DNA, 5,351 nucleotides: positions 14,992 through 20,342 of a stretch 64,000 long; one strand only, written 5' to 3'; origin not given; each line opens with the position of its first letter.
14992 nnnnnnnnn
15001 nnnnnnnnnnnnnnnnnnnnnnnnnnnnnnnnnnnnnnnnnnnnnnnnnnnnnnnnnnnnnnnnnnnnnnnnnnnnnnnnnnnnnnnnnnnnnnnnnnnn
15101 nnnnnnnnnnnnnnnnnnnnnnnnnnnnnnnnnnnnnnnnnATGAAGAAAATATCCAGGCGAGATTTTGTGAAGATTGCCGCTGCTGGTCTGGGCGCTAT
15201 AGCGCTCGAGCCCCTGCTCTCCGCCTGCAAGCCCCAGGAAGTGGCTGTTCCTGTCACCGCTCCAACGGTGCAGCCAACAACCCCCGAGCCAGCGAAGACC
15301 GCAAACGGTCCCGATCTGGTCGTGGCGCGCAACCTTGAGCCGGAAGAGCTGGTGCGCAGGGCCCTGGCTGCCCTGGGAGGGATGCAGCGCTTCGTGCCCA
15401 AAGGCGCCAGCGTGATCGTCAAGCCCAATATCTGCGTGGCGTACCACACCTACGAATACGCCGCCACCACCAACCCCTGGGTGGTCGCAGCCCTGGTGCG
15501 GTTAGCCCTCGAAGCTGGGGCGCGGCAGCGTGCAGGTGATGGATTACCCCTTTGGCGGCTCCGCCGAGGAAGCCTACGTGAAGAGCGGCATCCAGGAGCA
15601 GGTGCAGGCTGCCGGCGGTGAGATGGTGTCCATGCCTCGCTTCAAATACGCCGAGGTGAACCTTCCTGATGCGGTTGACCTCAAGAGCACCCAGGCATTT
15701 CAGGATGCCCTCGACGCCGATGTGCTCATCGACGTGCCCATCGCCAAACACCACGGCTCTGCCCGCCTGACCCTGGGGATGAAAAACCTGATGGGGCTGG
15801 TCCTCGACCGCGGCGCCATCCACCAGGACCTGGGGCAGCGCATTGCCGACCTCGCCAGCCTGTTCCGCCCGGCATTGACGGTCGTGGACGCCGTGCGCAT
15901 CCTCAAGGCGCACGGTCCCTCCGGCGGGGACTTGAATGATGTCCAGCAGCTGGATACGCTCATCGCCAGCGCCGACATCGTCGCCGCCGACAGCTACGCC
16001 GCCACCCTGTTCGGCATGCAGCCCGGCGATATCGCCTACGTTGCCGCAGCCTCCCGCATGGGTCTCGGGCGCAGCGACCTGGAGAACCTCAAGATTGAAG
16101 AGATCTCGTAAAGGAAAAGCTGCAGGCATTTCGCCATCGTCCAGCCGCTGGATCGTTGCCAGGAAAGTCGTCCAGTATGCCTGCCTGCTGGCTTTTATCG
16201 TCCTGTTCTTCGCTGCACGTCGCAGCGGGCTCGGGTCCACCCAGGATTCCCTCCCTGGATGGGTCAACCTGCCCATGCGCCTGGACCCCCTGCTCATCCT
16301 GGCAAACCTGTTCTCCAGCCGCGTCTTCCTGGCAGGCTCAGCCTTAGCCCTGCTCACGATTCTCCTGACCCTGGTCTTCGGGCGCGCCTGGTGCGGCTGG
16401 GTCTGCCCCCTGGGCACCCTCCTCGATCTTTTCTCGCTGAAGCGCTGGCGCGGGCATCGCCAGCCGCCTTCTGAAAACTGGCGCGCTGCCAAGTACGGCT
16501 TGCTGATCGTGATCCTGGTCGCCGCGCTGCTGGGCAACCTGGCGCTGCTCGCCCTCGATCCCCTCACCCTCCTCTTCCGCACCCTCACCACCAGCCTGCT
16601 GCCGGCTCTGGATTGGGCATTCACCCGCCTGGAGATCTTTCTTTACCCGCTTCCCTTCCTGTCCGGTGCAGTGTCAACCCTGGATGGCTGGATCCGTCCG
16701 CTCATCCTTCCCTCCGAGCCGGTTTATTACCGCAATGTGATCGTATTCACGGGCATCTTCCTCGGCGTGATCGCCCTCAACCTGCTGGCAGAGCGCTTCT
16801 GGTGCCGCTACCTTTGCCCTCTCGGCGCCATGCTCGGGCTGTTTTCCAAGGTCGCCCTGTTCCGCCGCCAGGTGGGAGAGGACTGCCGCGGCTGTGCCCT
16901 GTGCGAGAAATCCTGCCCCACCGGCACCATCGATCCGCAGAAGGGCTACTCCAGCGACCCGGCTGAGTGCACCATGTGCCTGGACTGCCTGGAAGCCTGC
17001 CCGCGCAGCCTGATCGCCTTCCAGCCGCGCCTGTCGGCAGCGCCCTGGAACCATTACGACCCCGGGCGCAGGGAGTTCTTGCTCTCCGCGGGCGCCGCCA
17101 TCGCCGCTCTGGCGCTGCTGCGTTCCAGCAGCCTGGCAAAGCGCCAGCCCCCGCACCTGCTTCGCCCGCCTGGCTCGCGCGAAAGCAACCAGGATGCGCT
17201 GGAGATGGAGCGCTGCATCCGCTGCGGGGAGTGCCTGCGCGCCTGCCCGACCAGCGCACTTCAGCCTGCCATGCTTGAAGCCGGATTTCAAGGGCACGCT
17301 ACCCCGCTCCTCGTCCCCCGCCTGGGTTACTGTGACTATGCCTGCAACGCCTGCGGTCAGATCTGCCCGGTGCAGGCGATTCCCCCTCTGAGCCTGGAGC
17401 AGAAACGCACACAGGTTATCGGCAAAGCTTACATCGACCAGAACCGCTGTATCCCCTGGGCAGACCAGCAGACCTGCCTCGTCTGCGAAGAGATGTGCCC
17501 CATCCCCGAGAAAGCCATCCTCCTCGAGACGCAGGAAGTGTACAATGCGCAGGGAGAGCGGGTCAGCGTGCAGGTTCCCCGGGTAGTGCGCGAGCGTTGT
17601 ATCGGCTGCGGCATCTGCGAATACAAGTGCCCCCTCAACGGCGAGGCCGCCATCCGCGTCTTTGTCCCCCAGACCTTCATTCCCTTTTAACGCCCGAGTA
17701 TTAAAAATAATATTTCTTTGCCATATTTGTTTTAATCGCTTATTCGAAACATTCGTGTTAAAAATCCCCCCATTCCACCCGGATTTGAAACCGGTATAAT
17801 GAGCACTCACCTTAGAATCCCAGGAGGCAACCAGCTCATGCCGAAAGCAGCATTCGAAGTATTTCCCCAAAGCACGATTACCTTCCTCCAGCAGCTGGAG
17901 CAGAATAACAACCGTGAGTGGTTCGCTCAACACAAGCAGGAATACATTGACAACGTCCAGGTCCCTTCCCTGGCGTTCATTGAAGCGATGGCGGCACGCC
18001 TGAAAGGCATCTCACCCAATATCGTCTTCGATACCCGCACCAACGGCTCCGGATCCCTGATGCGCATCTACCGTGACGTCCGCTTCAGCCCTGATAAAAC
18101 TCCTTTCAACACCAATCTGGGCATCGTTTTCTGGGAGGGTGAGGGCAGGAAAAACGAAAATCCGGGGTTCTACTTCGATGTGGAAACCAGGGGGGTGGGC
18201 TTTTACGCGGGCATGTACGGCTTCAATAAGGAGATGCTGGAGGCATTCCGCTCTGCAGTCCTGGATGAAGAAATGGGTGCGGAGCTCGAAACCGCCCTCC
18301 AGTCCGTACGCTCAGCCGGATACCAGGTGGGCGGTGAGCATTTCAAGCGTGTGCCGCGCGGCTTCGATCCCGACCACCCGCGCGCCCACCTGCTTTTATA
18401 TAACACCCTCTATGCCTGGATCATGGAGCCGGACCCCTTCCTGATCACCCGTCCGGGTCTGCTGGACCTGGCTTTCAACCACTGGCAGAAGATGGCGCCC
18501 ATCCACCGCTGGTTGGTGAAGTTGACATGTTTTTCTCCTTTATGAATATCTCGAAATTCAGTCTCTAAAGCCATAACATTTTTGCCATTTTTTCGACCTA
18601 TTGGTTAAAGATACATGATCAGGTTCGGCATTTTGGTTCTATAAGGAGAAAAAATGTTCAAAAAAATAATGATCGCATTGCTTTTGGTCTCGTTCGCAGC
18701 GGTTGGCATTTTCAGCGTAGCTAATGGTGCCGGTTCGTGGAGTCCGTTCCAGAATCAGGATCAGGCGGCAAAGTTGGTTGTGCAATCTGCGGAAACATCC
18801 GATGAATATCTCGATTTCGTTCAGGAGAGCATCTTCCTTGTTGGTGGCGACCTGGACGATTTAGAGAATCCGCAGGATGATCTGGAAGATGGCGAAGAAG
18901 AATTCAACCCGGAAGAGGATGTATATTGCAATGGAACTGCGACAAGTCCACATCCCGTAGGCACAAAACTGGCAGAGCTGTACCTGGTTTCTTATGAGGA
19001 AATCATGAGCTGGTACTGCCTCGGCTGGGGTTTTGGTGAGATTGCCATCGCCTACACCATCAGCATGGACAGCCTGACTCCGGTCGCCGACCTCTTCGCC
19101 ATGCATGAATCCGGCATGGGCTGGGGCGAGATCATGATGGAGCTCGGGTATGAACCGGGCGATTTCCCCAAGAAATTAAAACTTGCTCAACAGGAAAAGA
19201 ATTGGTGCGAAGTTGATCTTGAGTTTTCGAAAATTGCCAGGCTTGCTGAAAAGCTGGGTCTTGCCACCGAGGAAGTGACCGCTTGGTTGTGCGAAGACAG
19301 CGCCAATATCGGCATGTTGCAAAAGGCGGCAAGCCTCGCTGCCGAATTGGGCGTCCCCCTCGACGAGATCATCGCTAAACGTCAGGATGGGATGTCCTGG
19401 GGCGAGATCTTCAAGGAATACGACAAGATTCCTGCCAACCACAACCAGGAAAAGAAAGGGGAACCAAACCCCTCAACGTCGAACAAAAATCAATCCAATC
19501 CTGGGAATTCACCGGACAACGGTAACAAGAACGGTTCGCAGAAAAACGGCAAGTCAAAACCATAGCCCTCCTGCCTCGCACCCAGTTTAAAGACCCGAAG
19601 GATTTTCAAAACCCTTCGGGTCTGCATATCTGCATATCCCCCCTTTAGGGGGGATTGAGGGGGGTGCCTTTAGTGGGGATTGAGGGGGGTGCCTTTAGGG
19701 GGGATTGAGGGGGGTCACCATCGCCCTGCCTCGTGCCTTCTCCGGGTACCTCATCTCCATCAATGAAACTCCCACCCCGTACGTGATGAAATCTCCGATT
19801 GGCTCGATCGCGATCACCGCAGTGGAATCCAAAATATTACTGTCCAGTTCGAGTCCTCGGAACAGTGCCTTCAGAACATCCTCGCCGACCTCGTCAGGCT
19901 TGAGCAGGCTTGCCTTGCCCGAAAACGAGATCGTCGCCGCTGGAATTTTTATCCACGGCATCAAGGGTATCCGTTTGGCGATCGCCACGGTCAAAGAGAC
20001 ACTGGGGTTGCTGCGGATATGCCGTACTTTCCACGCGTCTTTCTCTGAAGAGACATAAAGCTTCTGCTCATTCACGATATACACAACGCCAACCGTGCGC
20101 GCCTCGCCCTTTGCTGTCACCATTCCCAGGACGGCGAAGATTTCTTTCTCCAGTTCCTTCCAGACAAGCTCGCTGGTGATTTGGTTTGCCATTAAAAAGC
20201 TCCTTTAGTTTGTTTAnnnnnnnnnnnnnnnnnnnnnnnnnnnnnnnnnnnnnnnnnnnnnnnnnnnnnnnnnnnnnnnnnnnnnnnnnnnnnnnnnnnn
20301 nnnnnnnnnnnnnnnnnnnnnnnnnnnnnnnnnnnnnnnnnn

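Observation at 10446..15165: Mosaic, near-identical promoter/Tat-signal/linker cassette placed in front of three unrelated cargo domains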

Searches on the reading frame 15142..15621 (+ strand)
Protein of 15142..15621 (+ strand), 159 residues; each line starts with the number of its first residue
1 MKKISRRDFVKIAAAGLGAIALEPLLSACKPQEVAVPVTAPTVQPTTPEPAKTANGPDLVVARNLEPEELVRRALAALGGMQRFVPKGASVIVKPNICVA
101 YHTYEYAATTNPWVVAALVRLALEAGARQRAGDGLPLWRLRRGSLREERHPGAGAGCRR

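Call 6: search_protein_families(library=pfam, max_evalue=0.01, proteins=[window:15142-15621:+])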
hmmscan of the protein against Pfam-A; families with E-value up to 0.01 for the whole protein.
window:15142-15621:+ (159 aa): 3 families
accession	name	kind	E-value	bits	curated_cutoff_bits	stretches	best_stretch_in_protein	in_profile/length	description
PF04015.17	DUF362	-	0.00013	22.5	24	1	91-128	1-36/200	Domain of unknown function (DUF362)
PF10518.14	TAT_signal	-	0.0016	18.7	22.7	1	3-22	1-20/21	TAT (twin-arginine translocation) pathway signal sequence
PF10399.14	UCR_Fe-S_N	-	0.0017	18.1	24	1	2-21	7-26/41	Ubiquitinol-cytochrome C reductase Fe-S subunit TAT signal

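Call 7: search_protein_families(library=ncbifam, max_evalue=0.01, proteins=[window:15142-15621:+])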
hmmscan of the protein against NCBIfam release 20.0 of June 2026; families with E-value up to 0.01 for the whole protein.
window:15142-15621:+ (159 aa): 2 families
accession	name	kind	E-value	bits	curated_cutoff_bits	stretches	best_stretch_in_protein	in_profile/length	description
NF052623.1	Npun_F2552_fam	equivalog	3.1e-05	23.5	500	1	70-134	19-82/314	Npun_F2552 family protein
TIGR01409.1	TAT_signal_seq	domain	0.0024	18.2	16.7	0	4-22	1-19/29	twin-arginine translocation signal domain-containing protein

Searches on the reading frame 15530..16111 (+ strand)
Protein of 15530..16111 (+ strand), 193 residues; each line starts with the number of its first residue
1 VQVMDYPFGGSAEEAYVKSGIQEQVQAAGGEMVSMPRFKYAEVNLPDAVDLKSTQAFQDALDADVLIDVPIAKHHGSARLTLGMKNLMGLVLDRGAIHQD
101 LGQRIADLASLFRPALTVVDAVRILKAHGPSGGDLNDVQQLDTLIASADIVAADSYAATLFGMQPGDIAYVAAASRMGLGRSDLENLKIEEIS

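Call 6: search_protein_families(library=pfam, max_evalue=0.01, proteins=[window:15530-16111:+])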
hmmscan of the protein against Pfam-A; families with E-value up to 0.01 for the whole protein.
window:15530-16111:+ (193 aa): 1 family
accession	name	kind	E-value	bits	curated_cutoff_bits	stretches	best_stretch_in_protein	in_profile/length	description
PF04015.17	DUF362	-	9.4e-34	117.7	24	1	3-158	39-199/200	Domain of unknown function (DUF362)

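Call 7: search_protein_families(library=ncbifam, max_evalue=0.01, proteins=[window:15530-16111:+])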
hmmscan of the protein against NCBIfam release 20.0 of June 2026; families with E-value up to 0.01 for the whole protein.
window:15530-16111:+ (193 aa): 1 family
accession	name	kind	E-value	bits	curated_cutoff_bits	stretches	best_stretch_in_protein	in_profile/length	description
NF052623.1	Npun_F2552_fam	equivalog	4.9e-17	62.3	500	1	5-190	81-267/314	Npun_F2552 family protein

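Call 18: find_related_loci(query=window:15530-16111:+, collection=genome_contigs, flank=10000)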
Query window:15530-16111:+ (193 aa) in genome_contigs; peptide patterns used: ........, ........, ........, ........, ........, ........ (x = any residue, [..] = any of these).
599 stretches matched a pattern (row limit reached: there are more); 510 encode a relative of the query (tblastn E <= 1e-3); the best 80 are kept; 80 distinct loci.
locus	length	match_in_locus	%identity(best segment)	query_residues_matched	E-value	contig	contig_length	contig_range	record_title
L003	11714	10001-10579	76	1-193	1e-97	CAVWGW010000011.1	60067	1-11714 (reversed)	MAG: uncultured Chloroflexia bacterium isolate MFD04716.bin.3.335 genome assembly, contig: contig_41161, whole genome sh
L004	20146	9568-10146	77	1-193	2e-97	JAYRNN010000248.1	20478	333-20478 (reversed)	MAG: Anaerolineales bacterium isolate XM2_XAASGE4bin.2 k141_968084, whole genome shotgun sequence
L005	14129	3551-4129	75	1-193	6e-97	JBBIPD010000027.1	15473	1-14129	MAG: Chloroflexota bacterium isolate TCF170221_bin_295 NODE_4074_length_15473_cov_4.114801, whole genome shotgun sequenc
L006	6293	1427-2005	73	1-193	2e-96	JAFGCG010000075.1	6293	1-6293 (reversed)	MAG: Anaerolineales bacterium isolate Zod_Metabat.109 k87_4998929, whole genome shotgun sequence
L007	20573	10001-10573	77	1-191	7e-98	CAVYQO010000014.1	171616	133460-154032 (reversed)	MAG: uncultured Chloroflexia bacterium isolate MFD04716.bin.2.130 genome assembly, contig: contig_53565, whole genome sh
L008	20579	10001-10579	68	1-193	6e-90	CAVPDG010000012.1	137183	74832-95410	MAG: uncultured Chloroflexia bacterium isolate MFD00032.bin.2.110 genome assembly, contig: contig_30354, whole genome sh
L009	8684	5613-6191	70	1-193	1e-89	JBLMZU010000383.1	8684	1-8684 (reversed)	MAG: Bacteroidota bacterium isolate MAG195 PRJNA951521_bin52_renamed_382, whole genome shotgun sequence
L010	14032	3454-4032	70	1-193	8e-89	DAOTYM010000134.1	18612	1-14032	MAG TPA_asm: Anaerolineae bacterium isolate H25_343 k127_1640917, whole genome shotgun sequence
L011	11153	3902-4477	71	1-192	1e-88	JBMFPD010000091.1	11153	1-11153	MAG: Anaerolineae bacterium isolate KM4338-54 NODE_91_length_11153_cov_2.765349, whole genome shotgun sequence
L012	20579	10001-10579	69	1-193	2e-88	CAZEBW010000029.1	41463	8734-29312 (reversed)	MAG TPA_asm: uncultured Anaerolineae bacterium isolate binchicken_co17_112 genome assembly, contig: NODE_2768_length_414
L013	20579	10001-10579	68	1-193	4e-88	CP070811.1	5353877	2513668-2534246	MAG: Anaerolineales bacterium isolate bin12 chromosome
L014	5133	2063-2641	67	1-193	4e-88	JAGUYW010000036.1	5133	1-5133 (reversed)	MAG: Anaerolineales bacterium isolate DeMMO6_61 c_000000021793, whole genome shotgun sequence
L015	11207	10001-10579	67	1-193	2e-87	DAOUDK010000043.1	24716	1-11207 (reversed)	MAG TPA_asm: Anaerolineae bacterium isolate M42_99 k117_1777678, whole genome shotgun sequence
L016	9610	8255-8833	67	1-193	3e-87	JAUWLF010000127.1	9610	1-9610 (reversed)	MAG: Chloroflexota bacterium isolate CSMAG_2365 CSMAG_2365_k141_118207_length_9610_cov_17.7074, whole genome shotgun seq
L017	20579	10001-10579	69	1-193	1e-86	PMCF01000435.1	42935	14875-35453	MAG: Anaerolineae bacterium isolate fen_1063 73.20120700_E3M.207_contig_215, whole genome shotgun sequence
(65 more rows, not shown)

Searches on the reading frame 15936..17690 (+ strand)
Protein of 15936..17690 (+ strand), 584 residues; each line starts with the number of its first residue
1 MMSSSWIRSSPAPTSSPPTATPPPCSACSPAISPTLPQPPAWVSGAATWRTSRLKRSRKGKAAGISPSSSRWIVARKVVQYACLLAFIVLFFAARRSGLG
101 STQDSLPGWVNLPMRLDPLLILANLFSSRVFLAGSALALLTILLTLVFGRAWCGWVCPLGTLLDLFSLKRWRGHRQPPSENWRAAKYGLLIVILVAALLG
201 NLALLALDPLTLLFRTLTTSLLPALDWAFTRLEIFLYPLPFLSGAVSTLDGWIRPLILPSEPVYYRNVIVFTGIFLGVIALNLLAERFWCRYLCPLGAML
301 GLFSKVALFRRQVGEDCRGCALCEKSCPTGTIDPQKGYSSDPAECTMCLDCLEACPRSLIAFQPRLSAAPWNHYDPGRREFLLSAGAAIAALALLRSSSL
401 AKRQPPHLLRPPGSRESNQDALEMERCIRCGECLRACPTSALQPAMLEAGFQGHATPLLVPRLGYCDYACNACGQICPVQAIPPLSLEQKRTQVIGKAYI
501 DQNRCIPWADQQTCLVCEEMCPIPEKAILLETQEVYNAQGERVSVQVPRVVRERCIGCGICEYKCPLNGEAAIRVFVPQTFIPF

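Call 6: search_protein_families(library=pfam, max_evalue=0.01, proteins=[window:15936-17690:+])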
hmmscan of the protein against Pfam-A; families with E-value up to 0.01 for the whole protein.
window:15936-17690:+ (584 aa): 14 families
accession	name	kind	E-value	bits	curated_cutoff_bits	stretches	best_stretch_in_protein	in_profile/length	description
PF12838.12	Fer4_7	-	9.7e-20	71.2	27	4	317-357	2-50/52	4Fe-4S dicluster domain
PF12801.12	Fer4_5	-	4e-17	62.3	22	2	132-170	3-43/48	4Fe-4S binding domain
PF00037.32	Fer4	-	1.3e-15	56.9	21.1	3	424-442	5-23/24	4Fe-4S binding domain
PF13187.11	Fer4_9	-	1.7e-14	54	27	3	316-358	1-50/52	4Fe-4S dicluster domain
PF13237.11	Fer4_10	-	8.1e-13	48.5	25.5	2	314-356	6-53/53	4Fe-4S dicluster domain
PF12837.12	Fer4_6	-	8.1e-13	48.1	25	2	424-442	6-24/24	4Fe-4S binding domain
PF13484.11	Fer4_16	-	1.4e-12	48.7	30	1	426-445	1-20/66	4Fe-4S double cluster binding domain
PF14697.11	Fer4_21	-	3.7e-11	43.4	35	1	424-482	5-57/59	4Fe-4S dicluster domain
PF13183.11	Fer4_8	-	3.7e-07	31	27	1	423-480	1-67/68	4Fe-4S dicluster domain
PF12797.12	Fer4_2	-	4.4e-06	26.8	24.5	2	548-566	3-21/22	4Fe-4S binding domain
PF13534.11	Fer4_17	-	1.5e-05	25.9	22.2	2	415-439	34-58/61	4Fe-4S dicluster domain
PF25160.1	LdpA_Fe-S-bd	-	5e-05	23.4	27.6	1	290-335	9-46/49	LdpA Fe-S cluster-binding domain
PF12800.12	Fer4_4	-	0.00062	20.4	24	1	425-439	2-16/17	4Fe-4S binding domain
PF13746.11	Fer4_18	-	0.0008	20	27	1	310-357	54-97/114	4Fe-4S dicluster domain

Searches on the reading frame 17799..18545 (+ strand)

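Call 61: search_protein_families(library=pfam, max_evalue=0.0001, proteins=[window:17799-18545:+])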
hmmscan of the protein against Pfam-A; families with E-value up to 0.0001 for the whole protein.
window:17799-18545:+ (248 aa): 1 family
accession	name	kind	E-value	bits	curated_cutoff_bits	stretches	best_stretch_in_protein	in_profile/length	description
PF09365.15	DUF2461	-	8.4e-53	179.8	22.8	1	26-238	2-208/208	Conserved hypothetical protein (DUF2461)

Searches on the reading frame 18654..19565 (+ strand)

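Call 25: search_protein_families(library=pfam, max_evalue=0.001, proteins=[window:18654-19565:+])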
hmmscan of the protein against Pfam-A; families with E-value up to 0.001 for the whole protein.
window:18654-19565:+ (303 aa): 1 family
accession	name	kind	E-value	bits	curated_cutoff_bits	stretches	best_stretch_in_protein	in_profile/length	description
PF04255.20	DUF433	-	0.00012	22.2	23.6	0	233-260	18-45/56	Protein of unknown function (DUF433)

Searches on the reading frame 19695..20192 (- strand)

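Call 25: search_protein_families(library=pfam, max_evalue=0.001, proteins=[window:19695-20192:-])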
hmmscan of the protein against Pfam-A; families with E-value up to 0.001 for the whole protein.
window:19695-20192:- (165 aa): 1 family
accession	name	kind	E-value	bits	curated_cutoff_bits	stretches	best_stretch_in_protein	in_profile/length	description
PF01243.27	PNPOx_N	-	6.1e-09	36.7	28.1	1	13-130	8-112/120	Pyridoxamine 5'-phosphate oxidase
